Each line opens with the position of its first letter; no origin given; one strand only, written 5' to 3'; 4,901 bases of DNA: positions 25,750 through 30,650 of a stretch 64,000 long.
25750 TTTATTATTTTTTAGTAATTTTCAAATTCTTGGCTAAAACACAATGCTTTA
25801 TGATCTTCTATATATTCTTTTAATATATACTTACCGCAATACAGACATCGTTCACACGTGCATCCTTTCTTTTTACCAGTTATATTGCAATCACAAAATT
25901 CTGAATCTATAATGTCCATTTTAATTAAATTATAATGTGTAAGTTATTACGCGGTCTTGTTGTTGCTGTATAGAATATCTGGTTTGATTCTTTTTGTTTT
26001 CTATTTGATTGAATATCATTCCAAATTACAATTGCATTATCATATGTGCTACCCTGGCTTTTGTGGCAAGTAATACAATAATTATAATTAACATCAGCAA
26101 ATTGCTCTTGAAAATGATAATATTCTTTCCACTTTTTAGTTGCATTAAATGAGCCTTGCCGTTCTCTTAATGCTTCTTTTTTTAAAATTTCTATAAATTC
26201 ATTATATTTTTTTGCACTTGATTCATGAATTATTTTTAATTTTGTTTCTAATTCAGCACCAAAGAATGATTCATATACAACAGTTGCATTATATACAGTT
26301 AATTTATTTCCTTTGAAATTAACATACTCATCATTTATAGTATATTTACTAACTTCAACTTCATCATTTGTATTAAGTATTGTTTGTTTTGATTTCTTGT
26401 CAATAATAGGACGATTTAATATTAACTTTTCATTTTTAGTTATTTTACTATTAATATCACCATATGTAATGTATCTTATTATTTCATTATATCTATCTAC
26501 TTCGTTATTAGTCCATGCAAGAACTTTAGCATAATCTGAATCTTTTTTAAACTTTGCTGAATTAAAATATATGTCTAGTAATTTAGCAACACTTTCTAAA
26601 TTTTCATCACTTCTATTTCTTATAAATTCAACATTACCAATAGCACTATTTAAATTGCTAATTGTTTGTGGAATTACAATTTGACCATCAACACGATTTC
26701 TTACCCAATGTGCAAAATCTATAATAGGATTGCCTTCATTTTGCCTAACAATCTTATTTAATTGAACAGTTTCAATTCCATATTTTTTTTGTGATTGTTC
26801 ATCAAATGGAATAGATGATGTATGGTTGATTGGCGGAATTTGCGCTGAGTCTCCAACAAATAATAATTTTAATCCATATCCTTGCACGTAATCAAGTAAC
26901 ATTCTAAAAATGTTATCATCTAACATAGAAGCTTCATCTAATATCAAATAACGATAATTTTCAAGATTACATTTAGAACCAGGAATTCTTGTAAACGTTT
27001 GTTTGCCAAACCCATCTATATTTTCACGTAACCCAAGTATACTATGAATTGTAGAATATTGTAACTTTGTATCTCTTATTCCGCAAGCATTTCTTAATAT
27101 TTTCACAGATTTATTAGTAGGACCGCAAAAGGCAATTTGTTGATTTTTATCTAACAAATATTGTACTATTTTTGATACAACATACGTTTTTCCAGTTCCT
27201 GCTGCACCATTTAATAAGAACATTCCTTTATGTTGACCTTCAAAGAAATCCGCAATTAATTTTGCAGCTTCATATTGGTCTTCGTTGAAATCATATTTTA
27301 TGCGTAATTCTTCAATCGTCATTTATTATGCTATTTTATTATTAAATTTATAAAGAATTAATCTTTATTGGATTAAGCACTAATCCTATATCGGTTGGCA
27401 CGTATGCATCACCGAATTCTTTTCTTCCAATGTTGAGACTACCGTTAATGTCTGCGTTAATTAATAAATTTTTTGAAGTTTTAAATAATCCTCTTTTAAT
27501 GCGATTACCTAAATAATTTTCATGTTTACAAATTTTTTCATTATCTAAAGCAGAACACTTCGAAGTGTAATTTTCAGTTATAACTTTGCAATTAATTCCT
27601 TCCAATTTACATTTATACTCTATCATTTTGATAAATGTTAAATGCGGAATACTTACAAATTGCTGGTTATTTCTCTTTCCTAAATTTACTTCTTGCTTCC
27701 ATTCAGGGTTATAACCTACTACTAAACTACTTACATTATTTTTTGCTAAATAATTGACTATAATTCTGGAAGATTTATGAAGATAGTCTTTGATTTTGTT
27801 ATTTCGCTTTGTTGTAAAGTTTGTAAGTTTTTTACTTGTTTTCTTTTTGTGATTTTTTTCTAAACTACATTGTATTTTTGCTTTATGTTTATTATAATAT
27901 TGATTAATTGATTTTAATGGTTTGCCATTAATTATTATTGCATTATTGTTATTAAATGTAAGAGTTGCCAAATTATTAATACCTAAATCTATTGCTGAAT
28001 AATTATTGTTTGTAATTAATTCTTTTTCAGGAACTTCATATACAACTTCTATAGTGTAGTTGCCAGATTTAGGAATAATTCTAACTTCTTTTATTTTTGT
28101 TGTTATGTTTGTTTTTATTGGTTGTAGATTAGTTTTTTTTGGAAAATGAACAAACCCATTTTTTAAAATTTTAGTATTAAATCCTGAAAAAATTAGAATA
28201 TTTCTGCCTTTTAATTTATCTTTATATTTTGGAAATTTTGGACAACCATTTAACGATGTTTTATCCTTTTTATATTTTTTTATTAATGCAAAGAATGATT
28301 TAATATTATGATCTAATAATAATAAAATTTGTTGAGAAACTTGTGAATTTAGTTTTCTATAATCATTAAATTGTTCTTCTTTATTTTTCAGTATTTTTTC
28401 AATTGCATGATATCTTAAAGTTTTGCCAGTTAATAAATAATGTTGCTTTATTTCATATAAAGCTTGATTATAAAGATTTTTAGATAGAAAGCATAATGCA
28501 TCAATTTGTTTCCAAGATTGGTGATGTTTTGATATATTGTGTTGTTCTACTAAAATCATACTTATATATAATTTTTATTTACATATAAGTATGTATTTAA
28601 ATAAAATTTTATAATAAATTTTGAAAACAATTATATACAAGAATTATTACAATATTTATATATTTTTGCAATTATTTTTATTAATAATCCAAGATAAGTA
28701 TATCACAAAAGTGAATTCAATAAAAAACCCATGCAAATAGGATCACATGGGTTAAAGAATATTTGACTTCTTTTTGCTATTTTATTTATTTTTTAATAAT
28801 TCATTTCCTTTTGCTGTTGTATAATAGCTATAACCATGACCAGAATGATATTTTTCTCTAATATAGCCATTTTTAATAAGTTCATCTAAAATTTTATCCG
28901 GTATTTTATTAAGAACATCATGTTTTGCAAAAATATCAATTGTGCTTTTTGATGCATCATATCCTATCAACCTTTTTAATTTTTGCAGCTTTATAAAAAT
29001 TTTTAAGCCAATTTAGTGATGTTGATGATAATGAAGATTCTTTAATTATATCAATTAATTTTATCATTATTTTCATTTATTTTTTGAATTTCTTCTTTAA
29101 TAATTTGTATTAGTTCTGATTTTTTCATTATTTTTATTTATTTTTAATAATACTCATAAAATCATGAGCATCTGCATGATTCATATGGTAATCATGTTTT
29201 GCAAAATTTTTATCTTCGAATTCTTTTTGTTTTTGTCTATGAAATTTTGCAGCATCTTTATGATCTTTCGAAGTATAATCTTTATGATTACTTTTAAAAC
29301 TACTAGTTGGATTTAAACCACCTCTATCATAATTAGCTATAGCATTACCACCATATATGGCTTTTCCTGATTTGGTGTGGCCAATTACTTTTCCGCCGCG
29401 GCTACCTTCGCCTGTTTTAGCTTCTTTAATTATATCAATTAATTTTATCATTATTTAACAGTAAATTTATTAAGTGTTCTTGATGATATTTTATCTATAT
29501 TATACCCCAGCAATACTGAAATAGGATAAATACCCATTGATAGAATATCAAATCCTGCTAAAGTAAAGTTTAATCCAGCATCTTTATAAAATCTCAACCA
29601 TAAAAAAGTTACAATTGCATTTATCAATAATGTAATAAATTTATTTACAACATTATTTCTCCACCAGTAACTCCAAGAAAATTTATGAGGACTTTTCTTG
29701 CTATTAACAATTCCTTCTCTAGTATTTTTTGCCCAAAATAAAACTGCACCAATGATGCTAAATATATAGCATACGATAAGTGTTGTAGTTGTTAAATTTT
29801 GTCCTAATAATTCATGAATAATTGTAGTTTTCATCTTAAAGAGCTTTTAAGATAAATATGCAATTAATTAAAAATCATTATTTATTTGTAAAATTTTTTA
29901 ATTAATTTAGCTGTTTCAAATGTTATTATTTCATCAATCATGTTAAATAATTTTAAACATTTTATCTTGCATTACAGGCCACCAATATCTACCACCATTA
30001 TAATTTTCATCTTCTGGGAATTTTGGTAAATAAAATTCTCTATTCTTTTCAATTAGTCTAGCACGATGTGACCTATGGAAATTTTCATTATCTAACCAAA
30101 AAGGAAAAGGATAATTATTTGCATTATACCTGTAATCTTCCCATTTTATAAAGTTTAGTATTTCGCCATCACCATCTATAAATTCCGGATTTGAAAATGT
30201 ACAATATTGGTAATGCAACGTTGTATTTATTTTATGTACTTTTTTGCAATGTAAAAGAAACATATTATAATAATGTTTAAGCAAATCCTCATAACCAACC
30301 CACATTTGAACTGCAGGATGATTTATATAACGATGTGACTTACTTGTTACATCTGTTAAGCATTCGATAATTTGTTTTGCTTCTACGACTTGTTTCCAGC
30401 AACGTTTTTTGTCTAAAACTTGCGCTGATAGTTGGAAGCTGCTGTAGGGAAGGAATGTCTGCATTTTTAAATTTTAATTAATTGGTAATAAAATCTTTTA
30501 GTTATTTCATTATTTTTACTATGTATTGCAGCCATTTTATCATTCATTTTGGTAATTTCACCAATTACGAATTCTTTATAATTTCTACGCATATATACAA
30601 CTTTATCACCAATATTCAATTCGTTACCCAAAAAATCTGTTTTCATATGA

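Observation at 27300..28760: Solo TnpB inserted between a terminator and the Dda-like helicase, carrying the phage's own upstream motif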

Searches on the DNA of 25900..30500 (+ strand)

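Call 6: search_dna_similar(query=window:25900-30500:+, collection=phages, mode=distant, max_rows=30)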
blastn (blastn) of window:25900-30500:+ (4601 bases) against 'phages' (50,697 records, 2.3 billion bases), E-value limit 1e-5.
Records with a match: 9; places in all: 9; records where one place covers at least 80% of the query: 0.
Best place of each record, by identity: 60-80% 9.
By first word of the organism name: Prevotella 4; uncultured 3; phage 1; Bacteriophage 1.
By host as written in the record: - 5; Prevotella sp. 4.
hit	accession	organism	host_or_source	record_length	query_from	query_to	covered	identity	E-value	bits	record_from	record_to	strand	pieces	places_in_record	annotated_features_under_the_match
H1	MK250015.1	Prevotella phage Lak-A1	Prevotella sp.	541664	1531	2093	12%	66.6%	1e-33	153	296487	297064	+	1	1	record has no annotation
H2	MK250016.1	Prevotella phage Lak-A1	Prevotella sp.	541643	1531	2093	12%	66.6%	1e-33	153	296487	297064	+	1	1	record has no annotation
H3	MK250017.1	Prevotella phage Lak-A1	Prevotella sp.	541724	1531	2093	12%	66.6%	1e-33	153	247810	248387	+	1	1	record has no annotation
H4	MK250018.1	Prevotella phage Lak-A1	Prevotella sp.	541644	1531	2093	12%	66.6%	1e-33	153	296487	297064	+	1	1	record has no annotation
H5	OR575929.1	phage csAssE-Sib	human gut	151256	1576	2036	10%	65.7%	5e-19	104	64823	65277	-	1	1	RNA-guided endonuclease TnpB family protein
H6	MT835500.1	Bacteriophage sp.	human fecal samples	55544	1712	2049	7%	68.6%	1e-14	91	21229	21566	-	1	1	record has no annotation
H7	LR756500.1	uncultured phage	metagenomic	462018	1777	2035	6%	70.0%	3e-16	96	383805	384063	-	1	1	record has no annotation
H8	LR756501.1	uncultured phage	metagenomic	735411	4044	4199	3%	72.4%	4e-14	89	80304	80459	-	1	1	record has no annotation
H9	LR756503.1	uncultured phage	metagenomic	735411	4044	4199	3%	72.4%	4e-14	89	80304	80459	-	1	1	record has no annotation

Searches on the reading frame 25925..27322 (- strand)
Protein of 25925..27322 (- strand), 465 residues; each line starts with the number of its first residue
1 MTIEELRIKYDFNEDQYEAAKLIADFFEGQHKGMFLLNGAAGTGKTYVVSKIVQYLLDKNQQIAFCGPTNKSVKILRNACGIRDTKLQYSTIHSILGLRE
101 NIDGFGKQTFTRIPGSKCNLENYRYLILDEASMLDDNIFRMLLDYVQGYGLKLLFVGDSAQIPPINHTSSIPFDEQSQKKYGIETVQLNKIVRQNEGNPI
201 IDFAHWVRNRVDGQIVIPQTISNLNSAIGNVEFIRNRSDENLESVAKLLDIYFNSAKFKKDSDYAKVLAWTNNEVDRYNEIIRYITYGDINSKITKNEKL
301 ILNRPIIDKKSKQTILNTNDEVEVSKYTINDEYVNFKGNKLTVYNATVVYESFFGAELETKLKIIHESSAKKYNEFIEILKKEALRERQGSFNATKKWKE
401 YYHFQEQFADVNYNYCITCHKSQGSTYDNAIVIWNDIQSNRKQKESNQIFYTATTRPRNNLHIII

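Call 3: search_protein_families(library=pfam, proteins=[window:25925-27322:-], max_evalue=0.01)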
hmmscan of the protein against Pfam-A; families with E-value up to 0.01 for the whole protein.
window:25925-27322:- (465 aa): 15 families
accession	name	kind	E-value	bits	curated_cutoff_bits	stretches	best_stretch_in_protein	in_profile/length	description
PF13604.12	AAA_30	-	2.1e-23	83.5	27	1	13-208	3-169/191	AAA domain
PF13245.12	AAA_19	-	2.8e-21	76.5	25.1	1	31-165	10-132/134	AAA domain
PF05970.20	PIF1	-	1.1e-13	51.8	25.9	1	12-216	2-218/223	PIF1-like helicase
PF01443.25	Viral_helicase1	-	1.3e-10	42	21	1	405-464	169-227/228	Viral superfamily 1 RNA helicase core domain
PF13538.12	UvrD_C_2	-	1.3e-09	38.2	27.4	1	415-463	3-51/52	UvrD-like helicase C-terminal domain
PF13086.12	AAA_11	-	1.2e-07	32.2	27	1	12-74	2-66/257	AAA domain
PF09848.15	SLFN-g3_helicase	-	4.4e-07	29.9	24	1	33-204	2-171/354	Schlafen group 3, DNA/RNA helicase domain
PF13401.12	AAA_22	-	7.7e-06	26.7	27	1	30-159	3-124/130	AAA domain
PF02562.22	PhoH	-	8.1e-06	25.9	27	0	125-201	122-201/205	PhoH-like protein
PF04851.21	ResIII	-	5e-05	23.7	22.5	1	10-71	2-64/164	Type III restriction enzyme, res subunit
PF05127.21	NAT10_TcmA_helicase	-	8.4e-05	23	22.7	1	37-145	2-112/176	RNA cytidine acetyltransferase NAT10/TcmA, helicase domain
PF24883.2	NPHP3_N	-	0.00054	20.6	24.8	1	30-65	20-55/164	Nephrocystin 3, N-terminal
PF07652.20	Flavi_DEAD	-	0.00062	20.2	21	1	36-136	8-109/148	Flavivirus DEAD domain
PF00580.27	UvrD-helicase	-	0.0015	18.7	23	1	32-273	13-197/271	UvrD/REP helicase N-terminal domain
PF13191.12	AAA_16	-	0.0031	18.5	32.6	1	22-61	15-53/167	AAA ATPase domain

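Call 12: find_related_loci(query=window:25925-27322:-, collection=viral_contigs, flank=6000)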
Query window:25925-27322:- (465 aa) in viral_contigs; peptide patterns used: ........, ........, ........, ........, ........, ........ (x = any residue, [..] = any of these).
7 stretches matched a pattern, but none encodes a relative of the query by tblastn (E <= 1e-3).

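Call 15: find_encoding_contigs(protein=window:25925-27322:-, flank=6000, max_places=10)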
Protein window:25925-27322:- (465 aa): 1 contig read that carries it; 1 place shown.
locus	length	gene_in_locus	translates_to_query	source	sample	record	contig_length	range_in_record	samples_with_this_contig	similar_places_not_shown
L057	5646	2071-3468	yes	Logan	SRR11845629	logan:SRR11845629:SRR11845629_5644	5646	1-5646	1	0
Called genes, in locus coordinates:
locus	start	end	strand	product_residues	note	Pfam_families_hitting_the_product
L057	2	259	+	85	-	?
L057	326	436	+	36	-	-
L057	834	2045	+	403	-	PF01385:OrfB_IS605, PF07282:Cas12f1-like_TNB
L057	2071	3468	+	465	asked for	PF02562:PhoH (faint), PF05970:PIF1, PF13086:AAA_11 (faint), PF13604:AAA_30, PF13245:AAA_19, PF13401:AAA_22 (faint), PF09848:SLFN-g3_helicase (weak), PF13538:UvrD_C_2, +1 more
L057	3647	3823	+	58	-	-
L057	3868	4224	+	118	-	-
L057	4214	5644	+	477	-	?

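Call 16: find_homologous_proteins(query=window:25925-27322:-, max_evalue=1e-10)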
Query window:25925-27322:- (465 aa): 1851 proteins with E <= 1e-10 among 8000 candidates; the best 120 are listed.
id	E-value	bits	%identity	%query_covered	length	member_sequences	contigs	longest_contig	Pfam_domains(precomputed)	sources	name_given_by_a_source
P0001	0.0e+0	1045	100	100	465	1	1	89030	PF13538.13,PF13086.13,PF05970.21,PF01443.25,PF13604.13,PF13245.13,PF13401.13,PF09848.16,PF02562.23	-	-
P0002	3.1e-252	855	81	100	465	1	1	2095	PF13538.13,PF13086.13,PF05127.22,PF05970.21,PF01443.25,PF13604.13,PF13245.13,PF13401.13,PF09848.16,PF02562.23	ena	-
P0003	2.2e-245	832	79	100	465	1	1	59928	PF13538.13,PF13086.13,PF05970.21,PF01443.25,PF13604.13,PF13245.13,PF13401.13,PF09848.16,PF02562.23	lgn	-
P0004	4.1e-121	423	47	98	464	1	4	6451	PF13538.13,PF13086.13,PF05127.22,PF05970.21,PF01443.25,PF13604.13,PF13245.13,PF13401.13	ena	-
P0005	4.1e-114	400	44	98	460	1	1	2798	PF13538.13,PF05970.21,PF01443.25,PF13604.13,PF13245.13,PF09848.16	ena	-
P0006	6.9e-109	383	44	97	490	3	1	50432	PF13538.13,PF13086.13,PF05970.21,PF13604.13,PF13245.13,PF13401.13,PF04851.22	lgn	-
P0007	3.7e-105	370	43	98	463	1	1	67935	PF13538.13,PF13086.13,PF05127.22,PF05970.21,PF01443.25,PF13604.13,PF13245.13,PF13401.13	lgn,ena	-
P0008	8.6e-105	369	41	97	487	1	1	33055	PF13538.13,PF13086.13,PF05970.21,PF01443.25,PF13604.13,PF13245.13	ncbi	-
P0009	7.0e-104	366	42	98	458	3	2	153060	PF13538.13,PF13086.13,PF05970.21,PF01443.25,PF13604.13,PF13245.13,PF13401.13,PF04851.22,PF00580.28,PF02562.23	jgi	jgi:superfamily I DNA/RNA helicase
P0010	9.2e-103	362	43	95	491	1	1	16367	PF13538.13,PF13086.13,PF05127.22,PF05970.21,PF01443.25,PF13604.13,PF13245.13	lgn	-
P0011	3.7e-102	360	43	98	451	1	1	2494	PF13538.13,PF13086.13,PF05127.22,PF05970.21,PF01443.25,PF13604.13,PF13245.13,PF13401.13,PF09848.16,PF02562.23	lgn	-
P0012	1.7e-101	358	40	97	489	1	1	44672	PF13538.13,PF13086.13,PF05970.21,PF01443.25,PF13604.13,PF13245.13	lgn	-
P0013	2.2e-101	358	43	97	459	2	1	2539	PF13538.13,PF13086.13,PF05970.21,PF01443.25,PF13604.13,PF13245.13,PF13401.13,PF04851.22,PF02562.23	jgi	-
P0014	1.5e-100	355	41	98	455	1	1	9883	PF13538.13,PF13086.13,PF05127.22,PF05970.21,PF01443.25,PF13604.13,PF13245.13,PF13401.13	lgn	-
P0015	3.2e-99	351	40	97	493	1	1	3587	PF13538.13,PF13086.13,PF05127.22,PF05970.21,PF01443.25,PF13604.13,PF13245.13,PF13401.13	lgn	-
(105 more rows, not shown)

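Call 18: find_encoding_contigs(protein=P0003, flank=10000, max_places=4)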
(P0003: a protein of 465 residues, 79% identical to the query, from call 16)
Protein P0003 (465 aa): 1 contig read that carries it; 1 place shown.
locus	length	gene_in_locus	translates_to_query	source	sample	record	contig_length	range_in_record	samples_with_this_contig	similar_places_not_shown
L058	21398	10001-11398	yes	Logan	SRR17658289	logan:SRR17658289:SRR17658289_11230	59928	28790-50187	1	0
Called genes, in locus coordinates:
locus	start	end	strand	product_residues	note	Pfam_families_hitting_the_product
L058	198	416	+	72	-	-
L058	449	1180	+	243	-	PF25185:Tad3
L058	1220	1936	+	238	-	-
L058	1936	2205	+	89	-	-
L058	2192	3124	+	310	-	PF03215:Rad17 (faint), PF05496:RuvB_N (weak), PF12780:AAA_8 (weak), PF13401:AAA_22 (faint), PF00004:AAA, PF13173:AAA_14, PF13177:DNA_pol3_delta2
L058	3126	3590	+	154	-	PF16790:Phage_clamp_A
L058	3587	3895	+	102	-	PF00166:Cpn10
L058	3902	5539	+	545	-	PF00118:Cpn60_TCP1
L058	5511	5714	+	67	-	-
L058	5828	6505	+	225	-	-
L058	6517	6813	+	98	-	-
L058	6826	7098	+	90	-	-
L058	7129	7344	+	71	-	-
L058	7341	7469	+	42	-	-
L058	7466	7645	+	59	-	-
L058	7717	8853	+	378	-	PF04055:Radical_SAM, PF12544:LAM_C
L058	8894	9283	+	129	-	-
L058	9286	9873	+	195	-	PF03412:Peptidase_C39 (weak), PF09778:Guanylate_cyc_2 (faint), PF13529:Peptidase_C39_2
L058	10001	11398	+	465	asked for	PF02562:PhoH (faint), PF05970:PIF1, PF13086:AAA_11 (faint), PF13604:AAA_30, PF13245:AAA_19, PF13401:AAA_22 (faint), PF09848:SLFN-g3_helicase (weak), PF13538:UvrD_C_2, +1 more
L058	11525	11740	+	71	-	-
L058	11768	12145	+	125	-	-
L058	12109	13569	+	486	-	PF00534:Glycos_transf_1 (weak)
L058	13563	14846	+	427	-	-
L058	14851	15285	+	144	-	-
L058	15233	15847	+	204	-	-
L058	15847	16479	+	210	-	PF00535:Glycos_transf_2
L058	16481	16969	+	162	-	PF08241:Methyltransf_11 (faint), PF13489:Methyltransf_23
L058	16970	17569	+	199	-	-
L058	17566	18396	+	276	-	PF01370:Epimerase, PF07993:NAD_binding_4 (faint), PF16363:GDP_Man_Dehyd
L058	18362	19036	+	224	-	PF13292:DXP_synthase_N, PF00456:Transketolase_N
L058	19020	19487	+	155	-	PF02779:Transket_pyr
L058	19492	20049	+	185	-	PF13578:Methyltransf_24 (weak)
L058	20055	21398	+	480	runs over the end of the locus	PF05050:Methyltransf_21 (weak)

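Call 19: find_encoding_contigs(protein=P0002, flank=10000, max_places=4)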
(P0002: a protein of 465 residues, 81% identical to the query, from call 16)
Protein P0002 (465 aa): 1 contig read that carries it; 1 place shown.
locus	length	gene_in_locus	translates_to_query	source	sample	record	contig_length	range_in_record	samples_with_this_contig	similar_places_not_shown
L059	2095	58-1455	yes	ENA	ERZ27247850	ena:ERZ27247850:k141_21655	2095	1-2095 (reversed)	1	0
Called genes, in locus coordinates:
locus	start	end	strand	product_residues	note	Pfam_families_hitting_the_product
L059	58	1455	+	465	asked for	PF02562:PhoH (faint), PF05970:PIF1, PF13086:AAA_11 (faint), PF13604:AAA_30, PF13245:AAA_19, PF01443:Viral_helicase1 (faint), PF05127:NAT10_TcmA_helicase (faint), PF13538:UvrD_C_2, +2 more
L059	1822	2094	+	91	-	?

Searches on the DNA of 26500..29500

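Call 5: search_rna_families(source=window, start=26500, end=29500, threshold=evalue, max_evalue=10, show_alignments=3)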
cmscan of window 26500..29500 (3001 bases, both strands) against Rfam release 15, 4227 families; matches with E-value up to 10: 3.
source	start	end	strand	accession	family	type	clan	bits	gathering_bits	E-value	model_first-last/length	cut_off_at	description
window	28721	28809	-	RF00112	CyaR_RyeE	Gene; sRNA;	-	27.3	47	0.04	1-85/85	no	CyaR/Rye RNA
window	28686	28743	+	RF00278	SNORD50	Gene; snRNA; snoRNA; CD-box;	-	17.3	42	6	1-72/72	no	Small nucleolar RNA SNORD50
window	29018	29052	+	RF00323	snoR79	Gene; snRNA; snoRNA; CD-box;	-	16.7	80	9.2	1-65/65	no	Small nucleolar RNA R79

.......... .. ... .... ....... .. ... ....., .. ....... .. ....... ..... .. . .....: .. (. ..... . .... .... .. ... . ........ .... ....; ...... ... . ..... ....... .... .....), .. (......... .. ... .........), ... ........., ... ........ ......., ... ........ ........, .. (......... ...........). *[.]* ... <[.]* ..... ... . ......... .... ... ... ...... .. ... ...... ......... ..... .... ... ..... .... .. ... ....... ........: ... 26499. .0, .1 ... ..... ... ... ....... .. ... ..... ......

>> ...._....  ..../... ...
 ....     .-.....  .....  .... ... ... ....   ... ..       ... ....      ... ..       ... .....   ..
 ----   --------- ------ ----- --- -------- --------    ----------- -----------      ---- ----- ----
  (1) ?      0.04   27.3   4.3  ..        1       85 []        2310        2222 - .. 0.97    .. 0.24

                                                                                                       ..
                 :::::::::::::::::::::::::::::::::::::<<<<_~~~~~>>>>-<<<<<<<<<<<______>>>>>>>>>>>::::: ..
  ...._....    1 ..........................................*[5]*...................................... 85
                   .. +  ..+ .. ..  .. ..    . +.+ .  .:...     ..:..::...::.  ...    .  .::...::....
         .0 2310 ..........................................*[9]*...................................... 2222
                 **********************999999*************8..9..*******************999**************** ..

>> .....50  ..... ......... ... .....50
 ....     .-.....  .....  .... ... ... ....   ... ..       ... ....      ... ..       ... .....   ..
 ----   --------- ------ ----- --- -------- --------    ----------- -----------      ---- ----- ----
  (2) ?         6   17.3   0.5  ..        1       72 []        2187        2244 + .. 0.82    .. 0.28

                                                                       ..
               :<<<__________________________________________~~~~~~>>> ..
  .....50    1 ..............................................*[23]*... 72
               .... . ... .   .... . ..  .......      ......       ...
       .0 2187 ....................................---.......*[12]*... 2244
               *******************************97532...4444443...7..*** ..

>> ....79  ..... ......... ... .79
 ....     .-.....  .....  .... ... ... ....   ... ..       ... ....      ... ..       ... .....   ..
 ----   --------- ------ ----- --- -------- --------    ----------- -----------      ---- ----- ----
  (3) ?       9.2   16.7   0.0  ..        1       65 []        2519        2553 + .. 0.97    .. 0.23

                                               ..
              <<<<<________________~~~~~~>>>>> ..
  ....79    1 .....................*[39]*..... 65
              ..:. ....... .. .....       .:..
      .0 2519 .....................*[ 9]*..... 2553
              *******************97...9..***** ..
